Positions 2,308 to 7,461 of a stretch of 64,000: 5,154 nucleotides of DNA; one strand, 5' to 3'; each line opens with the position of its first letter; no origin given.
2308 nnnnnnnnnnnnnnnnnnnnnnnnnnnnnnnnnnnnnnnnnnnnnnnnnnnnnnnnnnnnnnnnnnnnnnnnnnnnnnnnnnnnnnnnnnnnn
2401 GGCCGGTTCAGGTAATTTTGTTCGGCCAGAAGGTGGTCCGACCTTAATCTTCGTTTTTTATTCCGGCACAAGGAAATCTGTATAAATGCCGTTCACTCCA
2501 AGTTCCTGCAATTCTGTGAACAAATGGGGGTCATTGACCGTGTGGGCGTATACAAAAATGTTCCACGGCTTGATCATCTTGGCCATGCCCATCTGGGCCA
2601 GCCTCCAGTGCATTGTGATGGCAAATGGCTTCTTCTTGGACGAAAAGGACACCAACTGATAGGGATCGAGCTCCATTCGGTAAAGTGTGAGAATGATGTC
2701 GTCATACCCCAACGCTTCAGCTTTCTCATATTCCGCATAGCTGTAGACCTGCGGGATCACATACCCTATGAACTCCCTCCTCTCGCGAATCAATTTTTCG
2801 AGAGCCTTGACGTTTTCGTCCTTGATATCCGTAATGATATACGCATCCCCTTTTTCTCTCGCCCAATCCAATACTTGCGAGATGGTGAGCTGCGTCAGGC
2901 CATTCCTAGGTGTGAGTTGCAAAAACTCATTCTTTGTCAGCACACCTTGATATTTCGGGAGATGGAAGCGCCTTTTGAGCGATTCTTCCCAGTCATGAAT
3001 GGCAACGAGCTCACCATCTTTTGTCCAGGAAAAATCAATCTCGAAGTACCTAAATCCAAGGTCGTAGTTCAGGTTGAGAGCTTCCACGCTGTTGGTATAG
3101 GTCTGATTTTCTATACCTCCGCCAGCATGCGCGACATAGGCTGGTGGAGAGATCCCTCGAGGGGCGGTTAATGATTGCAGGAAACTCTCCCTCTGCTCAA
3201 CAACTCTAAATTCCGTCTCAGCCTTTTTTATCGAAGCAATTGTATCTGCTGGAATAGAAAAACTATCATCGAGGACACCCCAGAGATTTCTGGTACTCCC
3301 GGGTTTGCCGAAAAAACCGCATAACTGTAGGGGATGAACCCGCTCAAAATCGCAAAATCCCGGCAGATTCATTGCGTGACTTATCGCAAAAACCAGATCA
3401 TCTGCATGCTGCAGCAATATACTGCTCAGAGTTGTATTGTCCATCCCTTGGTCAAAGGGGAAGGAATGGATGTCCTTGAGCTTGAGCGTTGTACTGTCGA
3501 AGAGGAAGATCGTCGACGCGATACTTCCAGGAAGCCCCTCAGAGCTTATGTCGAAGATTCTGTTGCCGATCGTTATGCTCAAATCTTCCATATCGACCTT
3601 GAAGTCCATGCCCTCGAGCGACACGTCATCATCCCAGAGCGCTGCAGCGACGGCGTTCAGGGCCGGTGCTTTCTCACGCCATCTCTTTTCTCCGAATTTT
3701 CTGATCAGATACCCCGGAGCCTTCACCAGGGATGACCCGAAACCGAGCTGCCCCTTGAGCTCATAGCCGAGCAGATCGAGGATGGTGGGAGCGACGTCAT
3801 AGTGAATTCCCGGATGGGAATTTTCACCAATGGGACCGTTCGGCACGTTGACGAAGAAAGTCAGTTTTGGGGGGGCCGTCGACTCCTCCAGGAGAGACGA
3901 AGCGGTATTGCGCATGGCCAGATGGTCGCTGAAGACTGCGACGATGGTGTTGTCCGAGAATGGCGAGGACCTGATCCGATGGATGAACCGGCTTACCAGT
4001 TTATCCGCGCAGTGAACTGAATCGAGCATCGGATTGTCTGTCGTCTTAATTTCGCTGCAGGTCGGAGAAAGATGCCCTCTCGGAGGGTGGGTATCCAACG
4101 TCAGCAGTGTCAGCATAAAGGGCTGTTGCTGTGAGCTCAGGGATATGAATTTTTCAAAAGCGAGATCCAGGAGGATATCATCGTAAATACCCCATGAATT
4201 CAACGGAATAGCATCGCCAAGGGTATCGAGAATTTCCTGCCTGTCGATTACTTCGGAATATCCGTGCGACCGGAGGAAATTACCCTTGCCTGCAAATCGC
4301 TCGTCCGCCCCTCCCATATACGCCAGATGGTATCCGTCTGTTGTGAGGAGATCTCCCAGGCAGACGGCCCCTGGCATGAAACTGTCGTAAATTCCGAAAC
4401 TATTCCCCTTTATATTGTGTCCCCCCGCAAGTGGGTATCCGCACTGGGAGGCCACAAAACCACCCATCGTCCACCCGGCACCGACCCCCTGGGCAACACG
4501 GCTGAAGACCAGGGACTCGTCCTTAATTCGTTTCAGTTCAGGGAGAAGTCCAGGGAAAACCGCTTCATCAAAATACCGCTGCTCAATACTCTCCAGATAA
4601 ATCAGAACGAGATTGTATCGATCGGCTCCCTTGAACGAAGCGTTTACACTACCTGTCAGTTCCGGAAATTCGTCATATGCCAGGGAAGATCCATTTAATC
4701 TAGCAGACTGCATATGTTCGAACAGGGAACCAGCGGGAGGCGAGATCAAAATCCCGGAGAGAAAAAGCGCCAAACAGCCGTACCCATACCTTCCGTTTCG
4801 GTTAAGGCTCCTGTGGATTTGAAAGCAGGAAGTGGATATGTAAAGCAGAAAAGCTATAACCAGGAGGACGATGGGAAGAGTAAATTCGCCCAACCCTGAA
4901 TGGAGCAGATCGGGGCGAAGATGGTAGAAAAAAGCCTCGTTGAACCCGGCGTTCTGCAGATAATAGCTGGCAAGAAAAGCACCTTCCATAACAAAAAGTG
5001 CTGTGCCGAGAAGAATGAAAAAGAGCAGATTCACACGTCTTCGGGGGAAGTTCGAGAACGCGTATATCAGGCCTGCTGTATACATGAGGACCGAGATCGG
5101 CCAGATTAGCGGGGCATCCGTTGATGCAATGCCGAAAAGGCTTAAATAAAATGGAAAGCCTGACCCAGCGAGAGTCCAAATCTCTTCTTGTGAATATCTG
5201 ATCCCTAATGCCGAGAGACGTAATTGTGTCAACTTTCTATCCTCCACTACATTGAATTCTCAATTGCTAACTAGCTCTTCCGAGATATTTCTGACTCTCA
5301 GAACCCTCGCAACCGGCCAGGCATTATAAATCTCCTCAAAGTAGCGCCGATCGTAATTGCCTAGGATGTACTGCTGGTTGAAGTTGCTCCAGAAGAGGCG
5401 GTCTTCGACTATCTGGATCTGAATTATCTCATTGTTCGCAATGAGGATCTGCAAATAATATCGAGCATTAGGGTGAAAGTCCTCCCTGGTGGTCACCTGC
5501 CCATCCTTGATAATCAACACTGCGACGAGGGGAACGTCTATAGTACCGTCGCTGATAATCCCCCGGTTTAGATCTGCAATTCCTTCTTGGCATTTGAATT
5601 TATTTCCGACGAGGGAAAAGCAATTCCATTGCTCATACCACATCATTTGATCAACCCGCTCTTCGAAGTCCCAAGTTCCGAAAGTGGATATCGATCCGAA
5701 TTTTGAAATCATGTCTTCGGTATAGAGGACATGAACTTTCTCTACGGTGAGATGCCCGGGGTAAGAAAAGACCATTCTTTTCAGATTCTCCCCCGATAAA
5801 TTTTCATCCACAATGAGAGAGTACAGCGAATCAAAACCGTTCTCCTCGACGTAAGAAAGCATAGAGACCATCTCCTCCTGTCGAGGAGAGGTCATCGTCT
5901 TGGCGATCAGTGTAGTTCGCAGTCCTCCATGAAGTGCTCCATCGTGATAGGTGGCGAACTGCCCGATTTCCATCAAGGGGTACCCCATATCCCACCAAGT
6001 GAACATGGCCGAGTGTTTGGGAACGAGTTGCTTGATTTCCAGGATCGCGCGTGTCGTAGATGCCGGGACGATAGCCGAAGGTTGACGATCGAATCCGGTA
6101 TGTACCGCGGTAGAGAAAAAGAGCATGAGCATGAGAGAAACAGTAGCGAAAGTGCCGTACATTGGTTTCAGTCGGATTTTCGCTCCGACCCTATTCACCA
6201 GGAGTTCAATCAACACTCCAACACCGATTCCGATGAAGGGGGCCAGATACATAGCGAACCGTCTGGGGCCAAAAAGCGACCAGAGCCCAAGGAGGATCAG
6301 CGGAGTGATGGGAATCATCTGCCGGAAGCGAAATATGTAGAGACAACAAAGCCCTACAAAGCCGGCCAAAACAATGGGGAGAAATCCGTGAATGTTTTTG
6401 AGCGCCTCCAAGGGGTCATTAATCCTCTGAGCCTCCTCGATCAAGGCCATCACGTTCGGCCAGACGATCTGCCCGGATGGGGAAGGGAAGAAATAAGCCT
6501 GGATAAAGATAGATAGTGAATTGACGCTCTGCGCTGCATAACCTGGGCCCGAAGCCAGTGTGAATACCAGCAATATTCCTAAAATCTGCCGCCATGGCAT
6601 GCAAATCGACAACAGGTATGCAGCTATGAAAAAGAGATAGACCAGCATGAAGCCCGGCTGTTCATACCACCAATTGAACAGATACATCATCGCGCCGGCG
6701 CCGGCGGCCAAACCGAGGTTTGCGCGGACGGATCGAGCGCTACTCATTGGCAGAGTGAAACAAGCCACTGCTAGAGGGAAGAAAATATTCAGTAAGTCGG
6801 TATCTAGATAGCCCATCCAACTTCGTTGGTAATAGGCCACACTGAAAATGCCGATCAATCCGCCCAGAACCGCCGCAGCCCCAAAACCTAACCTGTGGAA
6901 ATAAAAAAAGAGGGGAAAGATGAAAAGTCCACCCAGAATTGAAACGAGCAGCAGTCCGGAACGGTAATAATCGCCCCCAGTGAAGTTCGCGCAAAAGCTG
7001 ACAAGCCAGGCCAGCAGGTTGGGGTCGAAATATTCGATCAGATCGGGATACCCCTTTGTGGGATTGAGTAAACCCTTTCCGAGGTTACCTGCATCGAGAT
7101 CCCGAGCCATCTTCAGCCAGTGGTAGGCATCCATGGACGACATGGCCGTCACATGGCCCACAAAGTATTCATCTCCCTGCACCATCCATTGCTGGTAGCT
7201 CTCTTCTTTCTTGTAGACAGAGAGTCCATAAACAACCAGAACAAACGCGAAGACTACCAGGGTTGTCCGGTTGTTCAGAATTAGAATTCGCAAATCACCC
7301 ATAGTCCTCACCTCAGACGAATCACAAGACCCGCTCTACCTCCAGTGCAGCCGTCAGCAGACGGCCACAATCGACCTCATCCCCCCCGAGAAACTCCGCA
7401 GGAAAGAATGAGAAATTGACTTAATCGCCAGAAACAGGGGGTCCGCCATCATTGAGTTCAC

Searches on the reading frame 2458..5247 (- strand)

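Call 5: search_protein_families(library=ncbifam, proteins=[window:2458-5247:-], max_evalue=0.01)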
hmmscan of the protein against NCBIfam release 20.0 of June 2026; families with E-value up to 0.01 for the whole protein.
window:2458-5247:- (929 aa): 4 families
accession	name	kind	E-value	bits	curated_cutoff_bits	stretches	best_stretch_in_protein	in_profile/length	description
NF009027.0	PRK12363.1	equivalog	2.2e-89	301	572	1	94-510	43-458/703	phosphoglycerol transferase I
NF003000.0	PRK03776.1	equivalog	4.6e-87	292.8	574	1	54-563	9-508/763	phosphatidylglycerol--membrane-oligosaccharide glycerophosphotransferase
NF053595.1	LptchSynLtaSGpos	equivalog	1.7e-10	40.1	970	1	205-508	232-541/626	lipoteichoic acid synthase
NF006989.0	PRK09454.1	equivalog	1.8e-06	27.5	264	0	702-752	10-58/251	glycerophosphodiester phosphodiesterase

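Call 6: search_protein_families(library=pfam, proteins=[window:2458-5247:-], max_evalue=0.01)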
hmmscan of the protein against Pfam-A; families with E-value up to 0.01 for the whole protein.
window:2458-5247:- (929 aa): 2 families
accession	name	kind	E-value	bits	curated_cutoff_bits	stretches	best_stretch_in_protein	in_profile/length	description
PF00884.28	Sulfatase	-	1.8e-24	87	25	1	212-495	2-301/301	Sulfatase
PF03009.23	GDPD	-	3e-12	47.6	23.6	1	718-832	10-130/244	Glycerophosphoryl diester phosphodiesterase family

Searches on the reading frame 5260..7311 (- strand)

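Call 5: search_protein_families(library=ncbifam, proteins=[window:5260-7311:-], max_evalue=0.01)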
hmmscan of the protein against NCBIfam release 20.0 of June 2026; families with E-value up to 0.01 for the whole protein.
window:5260-7311:- (683 aa): 1 family
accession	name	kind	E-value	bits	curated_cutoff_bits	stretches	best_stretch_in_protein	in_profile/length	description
NF050801.1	ProtGlycPglB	equivalog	3.5e-24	85.3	1300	2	282-672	305-710/713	undecaprenyl-diphosphooligosaccharide--protein glycotransferase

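Call 6: search_protein_families(library=pfam, proteins=[window:5260-7311:-], max_evalue=0.01)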
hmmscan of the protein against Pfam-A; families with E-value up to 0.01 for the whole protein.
window:5260-7311:- (683 aa): 2 families
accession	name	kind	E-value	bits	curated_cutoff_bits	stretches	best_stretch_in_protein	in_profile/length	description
PF02516.20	STT3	-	4.4e-06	26.9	24.5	1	18-238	4-217/405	Oligosaccharyl transferase STT3, N-terminal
PF21436.2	STT3-PglB_core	-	0.00065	20.7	23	1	436-486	5-57/131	STT3/PglB/AglB core domain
